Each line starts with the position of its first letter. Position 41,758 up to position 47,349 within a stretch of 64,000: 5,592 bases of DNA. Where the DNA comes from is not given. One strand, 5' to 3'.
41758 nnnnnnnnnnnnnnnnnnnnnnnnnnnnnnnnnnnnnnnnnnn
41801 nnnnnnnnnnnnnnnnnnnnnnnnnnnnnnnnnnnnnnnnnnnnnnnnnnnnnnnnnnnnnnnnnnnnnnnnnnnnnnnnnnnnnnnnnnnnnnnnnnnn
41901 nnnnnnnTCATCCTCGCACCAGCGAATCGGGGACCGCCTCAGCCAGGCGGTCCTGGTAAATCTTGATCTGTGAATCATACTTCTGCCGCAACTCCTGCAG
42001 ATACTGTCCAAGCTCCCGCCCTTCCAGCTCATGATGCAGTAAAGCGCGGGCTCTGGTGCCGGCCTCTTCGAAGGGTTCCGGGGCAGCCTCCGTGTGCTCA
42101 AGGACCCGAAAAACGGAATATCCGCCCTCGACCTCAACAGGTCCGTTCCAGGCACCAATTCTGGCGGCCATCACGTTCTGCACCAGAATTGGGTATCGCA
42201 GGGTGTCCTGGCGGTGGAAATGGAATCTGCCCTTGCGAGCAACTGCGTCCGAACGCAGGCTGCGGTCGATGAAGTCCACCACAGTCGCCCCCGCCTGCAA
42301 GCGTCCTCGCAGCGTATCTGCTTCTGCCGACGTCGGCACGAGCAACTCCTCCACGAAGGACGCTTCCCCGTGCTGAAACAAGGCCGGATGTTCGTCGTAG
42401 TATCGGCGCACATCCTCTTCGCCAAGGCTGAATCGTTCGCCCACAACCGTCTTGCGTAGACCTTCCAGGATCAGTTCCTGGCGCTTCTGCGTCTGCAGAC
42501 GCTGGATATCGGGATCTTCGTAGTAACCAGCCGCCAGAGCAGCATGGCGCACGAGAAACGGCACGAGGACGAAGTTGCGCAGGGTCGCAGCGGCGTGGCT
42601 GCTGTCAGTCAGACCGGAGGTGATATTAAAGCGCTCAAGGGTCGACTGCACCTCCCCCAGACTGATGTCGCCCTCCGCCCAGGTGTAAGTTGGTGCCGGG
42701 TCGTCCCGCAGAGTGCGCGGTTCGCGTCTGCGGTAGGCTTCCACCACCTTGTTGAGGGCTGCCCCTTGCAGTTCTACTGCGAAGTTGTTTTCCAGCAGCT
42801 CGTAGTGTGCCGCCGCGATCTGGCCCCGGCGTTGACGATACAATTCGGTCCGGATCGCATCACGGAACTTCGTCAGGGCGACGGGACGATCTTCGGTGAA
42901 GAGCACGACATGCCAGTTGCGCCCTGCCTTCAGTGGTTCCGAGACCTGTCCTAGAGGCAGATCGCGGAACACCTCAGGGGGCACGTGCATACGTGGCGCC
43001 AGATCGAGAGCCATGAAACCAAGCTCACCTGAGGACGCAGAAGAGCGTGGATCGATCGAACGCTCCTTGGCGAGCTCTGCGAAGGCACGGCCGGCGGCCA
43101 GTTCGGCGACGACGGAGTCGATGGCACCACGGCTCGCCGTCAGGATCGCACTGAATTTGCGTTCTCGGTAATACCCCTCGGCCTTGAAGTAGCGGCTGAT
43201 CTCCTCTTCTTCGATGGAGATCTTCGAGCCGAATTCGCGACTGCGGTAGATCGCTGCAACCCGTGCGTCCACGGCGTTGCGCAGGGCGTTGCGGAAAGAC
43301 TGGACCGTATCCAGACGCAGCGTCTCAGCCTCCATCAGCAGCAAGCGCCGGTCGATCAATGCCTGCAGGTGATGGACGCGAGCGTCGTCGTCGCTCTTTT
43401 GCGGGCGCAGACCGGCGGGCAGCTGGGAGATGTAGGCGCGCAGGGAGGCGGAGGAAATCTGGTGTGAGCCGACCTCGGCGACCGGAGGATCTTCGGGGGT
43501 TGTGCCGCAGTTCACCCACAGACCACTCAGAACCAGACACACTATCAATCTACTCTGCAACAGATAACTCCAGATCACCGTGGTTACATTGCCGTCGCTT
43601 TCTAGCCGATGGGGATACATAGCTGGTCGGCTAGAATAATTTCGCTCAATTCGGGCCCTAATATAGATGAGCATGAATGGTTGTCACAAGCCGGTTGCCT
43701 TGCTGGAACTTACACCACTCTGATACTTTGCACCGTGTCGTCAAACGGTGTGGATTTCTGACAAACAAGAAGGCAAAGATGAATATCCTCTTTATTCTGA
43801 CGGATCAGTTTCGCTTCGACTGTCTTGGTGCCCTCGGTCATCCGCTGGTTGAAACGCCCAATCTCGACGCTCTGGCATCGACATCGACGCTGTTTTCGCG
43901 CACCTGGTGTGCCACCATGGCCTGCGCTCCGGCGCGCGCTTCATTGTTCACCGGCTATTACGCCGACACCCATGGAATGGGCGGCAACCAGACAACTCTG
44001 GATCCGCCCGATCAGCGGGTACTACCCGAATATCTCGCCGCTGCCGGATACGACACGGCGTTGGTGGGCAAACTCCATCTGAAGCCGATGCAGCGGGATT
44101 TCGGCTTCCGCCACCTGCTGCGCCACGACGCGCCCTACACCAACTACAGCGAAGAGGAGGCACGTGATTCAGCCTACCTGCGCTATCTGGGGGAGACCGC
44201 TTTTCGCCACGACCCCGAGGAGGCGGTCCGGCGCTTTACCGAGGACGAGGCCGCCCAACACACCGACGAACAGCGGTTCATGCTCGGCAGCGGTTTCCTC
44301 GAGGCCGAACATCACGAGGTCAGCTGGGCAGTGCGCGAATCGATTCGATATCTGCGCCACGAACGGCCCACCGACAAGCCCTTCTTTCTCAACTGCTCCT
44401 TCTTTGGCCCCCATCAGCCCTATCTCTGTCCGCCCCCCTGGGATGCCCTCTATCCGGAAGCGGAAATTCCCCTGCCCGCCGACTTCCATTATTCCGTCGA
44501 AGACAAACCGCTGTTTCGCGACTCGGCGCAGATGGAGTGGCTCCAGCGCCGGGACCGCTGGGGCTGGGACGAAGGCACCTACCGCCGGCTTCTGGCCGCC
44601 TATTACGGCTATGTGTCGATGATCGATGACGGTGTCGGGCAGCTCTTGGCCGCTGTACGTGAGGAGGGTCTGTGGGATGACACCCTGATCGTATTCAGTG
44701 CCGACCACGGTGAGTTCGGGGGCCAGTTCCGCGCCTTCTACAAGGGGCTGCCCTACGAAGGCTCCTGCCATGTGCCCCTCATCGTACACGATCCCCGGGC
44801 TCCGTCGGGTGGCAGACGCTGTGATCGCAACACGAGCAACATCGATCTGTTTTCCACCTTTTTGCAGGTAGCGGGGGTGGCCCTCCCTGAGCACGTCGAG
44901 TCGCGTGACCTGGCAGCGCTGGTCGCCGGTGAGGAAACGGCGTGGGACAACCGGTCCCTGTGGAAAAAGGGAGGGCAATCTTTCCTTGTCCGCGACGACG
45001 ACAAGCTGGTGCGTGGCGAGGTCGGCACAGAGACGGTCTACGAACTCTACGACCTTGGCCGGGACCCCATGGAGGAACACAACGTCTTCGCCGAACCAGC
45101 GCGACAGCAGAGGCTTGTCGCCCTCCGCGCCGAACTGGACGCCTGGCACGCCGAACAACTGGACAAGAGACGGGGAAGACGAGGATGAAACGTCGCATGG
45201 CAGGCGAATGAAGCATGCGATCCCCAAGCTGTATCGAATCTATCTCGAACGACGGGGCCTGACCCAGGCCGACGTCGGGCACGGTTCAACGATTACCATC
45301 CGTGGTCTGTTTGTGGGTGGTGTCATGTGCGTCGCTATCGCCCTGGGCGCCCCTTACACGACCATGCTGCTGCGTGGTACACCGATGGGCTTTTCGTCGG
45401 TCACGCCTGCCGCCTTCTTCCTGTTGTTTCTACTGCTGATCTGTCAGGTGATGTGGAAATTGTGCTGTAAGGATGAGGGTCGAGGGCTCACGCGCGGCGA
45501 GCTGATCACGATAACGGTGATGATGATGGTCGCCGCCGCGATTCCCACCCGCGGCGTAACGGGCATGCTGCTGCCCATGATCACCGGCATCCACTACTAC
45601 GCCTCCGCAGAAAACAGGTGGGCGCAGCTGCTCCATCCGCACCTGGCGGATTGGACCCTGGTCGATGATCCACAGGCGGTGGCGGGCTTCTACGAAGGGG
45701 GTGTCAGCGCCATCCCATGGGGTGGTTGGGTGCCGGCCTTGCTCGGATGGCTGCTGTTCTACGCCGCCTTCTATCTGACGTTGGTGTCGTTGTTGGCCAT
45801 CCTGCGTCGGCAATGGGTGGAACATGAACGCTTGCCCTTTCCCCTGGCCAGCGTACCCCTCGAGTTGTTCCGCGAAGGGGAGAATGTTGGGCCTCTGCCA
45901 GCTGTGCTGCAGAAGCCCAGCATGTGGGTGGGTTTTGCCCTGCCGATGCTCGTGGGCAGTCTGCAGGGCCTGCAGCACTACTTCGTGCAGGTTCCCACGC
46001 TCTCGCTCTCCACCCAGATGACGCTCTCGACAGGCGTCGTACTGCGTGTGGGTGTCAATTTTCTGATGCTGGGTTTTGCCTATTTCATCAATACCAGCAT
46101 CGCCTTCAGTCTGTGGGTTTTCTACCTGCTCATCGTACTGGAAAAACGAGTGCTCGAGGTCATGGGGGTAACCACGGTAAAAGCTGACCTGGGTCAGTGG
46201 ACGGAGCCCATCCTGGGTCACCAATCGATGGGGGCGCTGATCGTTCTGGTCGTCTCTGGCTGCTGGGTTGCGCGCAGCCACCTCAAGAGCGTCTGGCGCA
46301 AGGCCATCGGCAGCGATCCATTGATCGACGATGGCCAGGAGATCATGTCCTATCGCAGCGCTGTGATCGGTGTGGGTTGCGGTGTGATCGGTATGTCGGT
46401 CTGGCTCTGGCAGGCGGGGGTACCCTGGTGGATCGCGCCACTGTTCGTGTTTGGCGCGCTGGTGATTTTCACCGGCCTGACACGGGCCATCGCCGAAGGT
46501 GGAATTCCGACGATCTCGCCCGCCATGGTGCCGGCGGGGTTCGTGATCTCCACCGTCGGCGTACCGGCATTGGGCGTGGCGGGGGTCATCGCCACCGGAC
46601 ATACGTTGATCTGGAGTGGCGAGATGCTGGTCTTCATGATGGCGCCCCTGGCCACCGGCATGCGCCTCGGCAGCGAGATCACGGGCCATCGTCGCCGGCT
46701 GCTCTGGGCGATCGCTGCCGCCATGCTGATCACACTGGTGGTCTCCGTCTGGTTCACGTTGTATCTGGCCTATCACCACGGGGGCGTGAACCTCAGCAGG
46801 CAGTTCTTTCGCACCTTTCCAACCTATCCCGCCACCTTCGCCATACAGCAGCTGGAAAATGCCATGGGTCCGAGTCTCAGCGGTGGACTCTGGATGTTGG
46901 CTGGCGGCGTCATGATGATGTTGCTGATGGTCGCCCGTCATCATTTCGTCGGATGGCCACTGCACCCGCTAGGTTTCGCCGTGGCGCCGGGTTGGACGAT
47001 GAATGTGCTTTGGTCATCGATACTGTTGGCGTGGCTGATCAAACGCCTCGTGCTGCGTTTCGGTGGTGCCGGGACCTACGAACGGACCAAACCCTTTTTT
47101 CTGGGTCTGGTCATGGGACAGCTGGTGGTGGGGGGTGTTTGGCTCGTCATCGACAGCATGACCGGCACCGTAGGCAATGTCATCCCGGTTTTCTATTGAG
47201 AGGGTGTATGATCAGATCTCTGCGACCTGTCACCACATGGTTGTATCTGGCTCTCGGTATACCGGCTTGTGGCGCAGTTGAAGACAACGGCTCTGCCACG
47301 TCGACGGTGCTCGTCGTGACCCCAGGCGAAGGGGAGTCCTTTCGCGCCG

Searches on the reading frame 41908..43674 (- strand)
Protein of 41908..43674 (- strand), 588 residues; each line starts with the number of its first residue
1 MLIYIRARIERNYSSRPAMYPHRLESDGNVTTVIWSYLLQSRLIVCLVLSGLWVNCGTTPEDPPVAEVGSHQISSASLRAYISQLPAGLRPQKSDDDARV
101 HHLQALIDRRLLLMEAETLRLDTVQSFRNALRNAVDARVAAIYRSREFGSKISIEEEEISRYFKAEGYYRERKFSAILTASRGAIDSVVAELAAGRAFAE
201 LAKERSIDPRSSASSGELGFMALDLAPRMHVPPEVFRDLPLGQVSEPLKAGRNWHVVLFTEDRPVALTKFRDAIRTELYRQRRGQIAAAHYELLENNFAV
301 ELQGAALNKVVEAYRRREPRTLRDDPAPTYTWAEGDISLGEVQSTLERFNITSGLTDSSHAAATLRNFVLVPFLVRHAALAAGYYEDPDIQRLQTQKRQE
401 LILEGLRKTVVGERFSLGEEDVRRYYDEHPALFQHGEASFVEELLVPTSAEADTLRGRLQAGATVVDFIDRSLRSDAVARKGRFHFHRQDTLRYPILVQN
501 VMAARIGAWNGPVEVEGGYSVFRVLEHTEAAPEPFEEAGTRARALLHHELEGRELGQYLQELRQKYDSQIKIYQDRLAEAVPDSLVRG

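Call 7: search_protein_families(library=pfam, proteins=[window:41908-43674:-], max_evalue=0.001)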
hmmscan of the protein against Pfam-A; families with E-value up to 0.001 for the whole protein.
window:41908-43674:- (588 aa): 4 families
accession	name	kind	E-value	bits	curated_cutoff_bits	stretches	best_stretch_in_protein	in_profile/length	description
PF13145.12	Rotamase_2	-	1.1e-22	81.5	27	2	419-538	3-119/121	PPIC-type PPIASE domain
PF00639.27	Rotamase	-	1.2e-09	39.5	21.7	1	183-260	20-96/97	PPIC-type PPIASE domain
PF13616.12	Rotamase_3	-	2.5e-08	34.9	22.5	1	182-261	37-114/116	PPIC-type PPIASE domain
PF13624.11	SurA_N_3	-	0.0009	19.5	27.2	0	44-123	22-108/162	SurA-like N-terminal domain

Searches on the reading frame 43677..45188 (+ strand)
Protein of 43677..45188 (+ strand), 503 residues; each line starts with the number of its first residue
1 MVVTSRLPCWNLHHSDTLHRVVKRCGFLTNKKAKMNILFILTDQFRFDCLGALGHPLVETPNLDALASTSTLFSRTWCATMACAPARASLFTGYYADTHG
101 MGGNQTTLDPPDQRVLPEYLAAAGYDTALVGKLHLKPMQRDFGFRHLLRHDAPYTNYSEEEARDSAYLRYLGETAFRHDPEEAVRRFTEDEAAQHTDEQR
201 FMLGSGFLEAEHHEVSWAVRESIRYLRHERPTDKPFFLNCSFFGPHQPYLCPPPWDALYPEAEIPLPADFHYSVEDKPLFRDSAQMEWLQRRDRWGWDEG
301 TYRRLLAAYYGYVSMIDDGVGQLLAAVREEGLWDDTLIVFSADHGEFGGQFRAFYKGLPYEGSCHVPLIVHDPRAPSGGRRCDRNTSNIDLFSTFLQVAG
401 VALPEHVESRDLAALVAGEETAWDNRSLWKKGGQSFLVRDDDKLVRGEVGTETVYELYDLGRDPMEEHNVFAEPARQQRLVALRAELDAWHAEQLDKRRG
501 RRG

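Call 7: search_protein_families(library=pfam, proteins=[window:43677-45188:+], max_evalue=0.001)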
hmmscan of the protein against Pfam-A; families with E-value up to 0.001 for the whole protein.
window:43677-45188:+ (503 aa): 4 families
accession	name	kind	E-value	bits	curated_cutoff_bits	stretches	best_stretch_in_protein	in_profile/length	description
PF00884.28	Sulfatase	-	7.4e-51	173.7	25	1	36-401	2-301/301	Sulfatase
PF16347.10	SGSH_C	-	2e-15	57.7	29.3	1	349-489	1-150/154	N-sulphoglucosamine sulphohydrolase, C-terminal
PF01663.27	Phosphodiest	-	1.6e-12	48.1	23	2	38-110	2-70/342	Type I phosphodiesterase / nucleotide pyrophosphatase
PF02995.22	DUF229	-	0.0003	20.1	25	1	309-358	306-355/496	Protein of unknown function (DUF229)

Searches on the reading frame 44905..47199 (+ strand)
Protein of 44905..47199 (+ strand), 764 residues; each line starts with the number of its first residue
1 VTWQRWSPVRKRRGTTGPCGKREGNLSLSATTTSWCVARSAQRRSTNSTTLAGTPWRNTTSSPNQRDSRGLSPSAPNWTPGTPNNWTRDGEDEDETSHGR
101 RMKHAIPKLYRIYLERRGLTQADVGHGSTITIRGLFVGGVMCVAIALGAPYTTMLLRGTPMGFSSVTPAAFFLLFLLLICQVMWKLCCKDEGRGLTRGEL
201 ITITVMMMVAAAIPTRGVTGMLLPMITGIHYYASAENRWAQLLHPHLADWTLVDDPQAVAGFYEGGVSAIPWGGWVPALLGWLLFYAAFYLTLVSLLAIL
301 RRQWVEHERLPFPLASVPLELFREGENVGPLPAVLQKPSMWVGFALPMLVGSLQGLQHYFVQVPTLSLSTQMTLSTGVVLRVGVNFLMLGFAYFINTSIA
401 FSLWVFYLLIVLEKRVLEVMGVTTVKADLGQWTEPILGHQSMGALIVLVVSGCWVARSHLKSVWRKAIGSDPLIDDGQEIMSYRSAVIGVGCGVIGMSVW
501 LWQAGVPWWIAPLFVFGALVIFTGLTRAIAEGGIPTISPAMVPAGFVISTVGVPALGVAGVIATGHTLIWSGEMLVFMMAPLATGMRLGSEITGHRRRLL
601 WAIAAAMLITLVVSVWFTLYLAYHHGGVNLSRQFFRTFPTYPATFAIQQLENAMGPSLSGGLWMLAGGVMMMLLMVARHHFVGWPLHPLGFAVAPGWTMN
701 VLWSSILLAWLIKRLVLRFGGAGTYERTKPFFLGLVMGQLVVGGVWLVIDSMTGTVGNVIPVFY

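Call 7: search_protein_families(library=pfam, proteins=[window:44905-47199:+], max_evalue=0.001)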
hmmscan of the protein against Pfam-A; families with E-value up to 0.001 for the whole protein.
window:44905-47199:+ (764 aa): 2 families
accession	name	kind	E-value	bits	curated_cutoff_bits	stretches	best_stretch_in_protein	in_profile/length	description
PF20581.3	DUF6785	-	9.8e-112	374.4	25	1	131-626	1-498/498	Family of unknown function (DUF6785)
PF20580.3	DUF6784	-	1.1e-30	106.3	26.4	1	662-755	2-95/101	Domain of unknown function (DUF6784)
